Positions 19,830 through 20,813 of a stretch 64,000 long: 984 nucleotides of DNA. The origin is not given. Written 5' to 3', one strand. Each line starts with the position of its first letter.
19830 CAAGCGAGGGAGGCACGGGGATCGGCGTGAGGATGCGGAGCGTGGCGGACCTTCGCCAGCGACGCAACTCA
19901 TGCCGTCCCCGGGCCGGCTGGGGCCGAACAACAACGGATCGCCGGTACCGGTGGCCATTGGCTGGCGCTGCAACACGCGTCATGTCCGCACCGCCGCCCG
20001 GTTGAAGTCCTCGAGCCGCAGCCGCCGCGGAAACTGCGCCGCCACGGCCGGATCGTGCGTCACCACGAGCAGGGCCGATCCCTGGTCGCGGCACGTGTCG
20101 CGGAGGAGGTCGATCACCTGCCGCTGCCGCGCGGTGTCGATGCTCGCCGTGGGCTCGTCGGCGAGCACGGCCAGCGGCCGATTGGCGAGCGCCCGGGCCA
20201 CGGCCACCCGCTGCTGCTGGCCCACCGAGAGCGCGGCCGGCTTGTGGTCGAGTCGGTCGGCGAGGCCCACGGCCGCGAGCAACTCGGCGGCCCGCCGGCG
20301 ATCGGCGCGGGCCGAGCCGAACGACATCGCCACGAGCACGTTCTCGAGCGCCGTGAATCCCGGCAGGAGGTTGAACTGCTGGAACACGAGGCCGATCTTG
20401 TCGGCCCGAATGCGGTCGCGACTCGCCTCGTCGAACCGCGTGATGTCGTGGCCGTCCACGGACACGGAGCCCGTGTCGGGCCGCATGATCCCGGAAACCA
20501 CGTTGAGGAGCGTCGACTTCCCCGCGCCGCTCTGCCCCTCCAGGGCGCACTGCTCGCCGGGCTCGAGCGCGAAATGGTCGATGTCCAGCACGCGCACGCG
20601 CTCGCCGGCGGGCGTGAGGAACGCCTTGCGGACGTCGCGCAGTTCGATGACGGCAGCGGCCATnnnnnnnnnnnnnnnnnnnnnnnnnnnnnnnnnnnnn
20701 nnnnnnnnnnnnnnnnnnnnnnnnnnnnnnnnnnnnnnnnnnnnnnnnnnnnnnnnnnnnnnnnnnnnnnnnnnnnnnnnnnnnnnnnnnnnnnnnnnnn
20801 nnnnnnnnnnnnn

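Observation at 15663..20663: MacB/FtsX-type ABC transporter operon with a CPFC-HEAT periplasmic protein and two CCFG-type DUF3299 proteins: candidate undescribed envelope system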

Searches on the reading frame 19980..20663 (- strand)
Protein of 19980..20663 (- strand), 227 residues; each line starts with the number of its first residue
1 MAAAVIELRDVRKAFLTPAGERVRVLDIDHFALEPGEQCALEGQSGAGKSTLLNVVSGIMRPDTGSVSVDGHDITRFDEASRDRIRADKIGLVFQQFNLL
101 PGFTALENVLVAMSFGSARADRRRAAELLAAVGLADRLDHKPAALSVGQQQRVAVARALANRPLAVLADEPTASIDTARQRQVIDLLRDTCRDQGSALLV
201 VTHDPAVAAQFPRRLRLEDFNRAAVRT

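Call 4: search_protein_families(library=pfam, proteins=[window:19980-20663:-], max_evalue=0.1)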
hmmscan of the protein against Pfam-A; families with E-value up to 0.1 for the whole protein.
window:19980-20663:- (227 aa): 9 families
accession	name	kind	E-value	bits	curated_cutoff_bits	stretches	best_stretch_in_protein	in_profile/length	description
PF00005.33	ABC_tran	-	3.7e-33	115.5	25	1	30-173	5-137/137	ABC transporter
PF13304.12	AAA_21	-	1.6e-05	25.6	27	1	154-207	247-302/304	AAA domain, putative AbiEii toxin, Type IV TA system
PF03193.22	RsgA_GTPase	-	8.8e-05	22.8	30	1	37-70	107-140/174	RsgA GTPase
PF13555.12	AAA_29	-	0.00021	21.4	27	1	32-64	18-50/61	P-loop containing region of AAA domain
PF13481.12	AAA_25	-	0.021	14.9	27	0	33-53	30-50/195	AAA domain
PF06414.18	Zeta_toxin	-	0.028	14.3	22.3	1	42-74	22-54/199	Zeta toxin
PF13604.12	AAA_30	-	0.036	14.2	27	1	31-67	13-49/191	AAA domain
PF05729.18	NACHT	-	0.046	14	26.7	0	38-55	2-19/167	NACHT domain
PF01926.29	MMR_HSR1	-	0.075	13.6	21.9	0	39-67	2-29/113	50S ribosome-binding GTPase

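Call 5: search_protein_families(library=ncbifam, proteins=[window:19980-20663:-], max_evalue=0.1)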
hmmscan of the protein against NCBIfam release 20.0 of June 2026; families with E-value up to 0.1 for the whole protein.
window:19980-20663:- (227 aa): 192 families (the best 25 are shown)
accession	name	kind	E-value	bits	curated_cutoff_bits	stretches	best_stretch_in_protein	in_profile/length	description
TIGR02211.1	LolD_lipo_ex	equivalog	1.4e-54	185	307.75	1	6-219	2-216/221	lipoprotein-releasing ABC transporter ATP-binding protein LolD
TIGR02982.1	heterocyst_DevA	subfamily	8.4e-53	179.2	295.8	1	5-219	1-216/220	ABC exporter ATP-binding subunit, DevA family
NF007879.0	PRK10584.1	equivalog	6.7e-52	176.5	336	1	3-219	4-221/228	putative ABC transporter ATP-binding protein YbbA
NF008639.0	PRK11629.1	equivalog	3.1e-50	170.8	360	1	25-219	25-221/234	lipoprotein-releasing ABC transporter ATP-binding protein LolD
NF007826.0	PRK10535.1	equivalog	3.9e-49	167.5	966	1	3-219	2-218/648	macrolide ABC transporter ATP-binding protein/permease MacB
TIGR02673.1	FtsE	equivalog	4.1e-49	167.2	264.85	1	5-214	1-206/214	cell division ATP-binding protein FtsE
TIGR03608.1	L_ocin_972_ABC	subfamily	2.4e-45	154.5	254.85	1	24-215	12-204/206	putative bacteriocin export ABC transporter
TIGR02315.1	ABC_phnC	equivalog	9.5e-45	152.9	266.1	1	23-214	15-215/243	phosphonate ABC transporter ATP-binding protein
NF007027.0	PRK09493.1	equivalog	1.3e-42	145.8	379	1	6-219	2-210/240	glutamine ABC transporter ATP-binding protein GlnQ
NF038007.1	ABC_ATP_DarD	equivalog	2.9e-42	144.6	375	1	6-215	2-211/218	darobactin export ABC transporter ATP-binding protein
TIGR02314.1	ABC_MetN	equivalog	1.1e-41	143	499.7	1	6-208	2-204/343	methionine ABC transporter ATP-binding protein MetN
TIGR03005.1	ectoine_ehuA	equivalog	1.8e-41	142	345.4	1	21-215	11-217/252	ectoine/hydroxyectoine ABC transporter ATP-binding protein EhuA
TIGR02857.1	CydD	equivalog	1.6e-38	133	435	1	19-213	332-525/529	thiol reductant ABC exporter subunit CydD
TIGR01186.1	proV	subfamily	4.8e-36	124.6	326.6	1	20-210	4-195/363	betaine/proline/choline family ABC transporter ATP-binding protein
TIGR02769.1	nickel_nikE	equivalog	2.3e-35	122.4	332.55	1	14-216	15-222/265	nickel import ATP-binding protein NikE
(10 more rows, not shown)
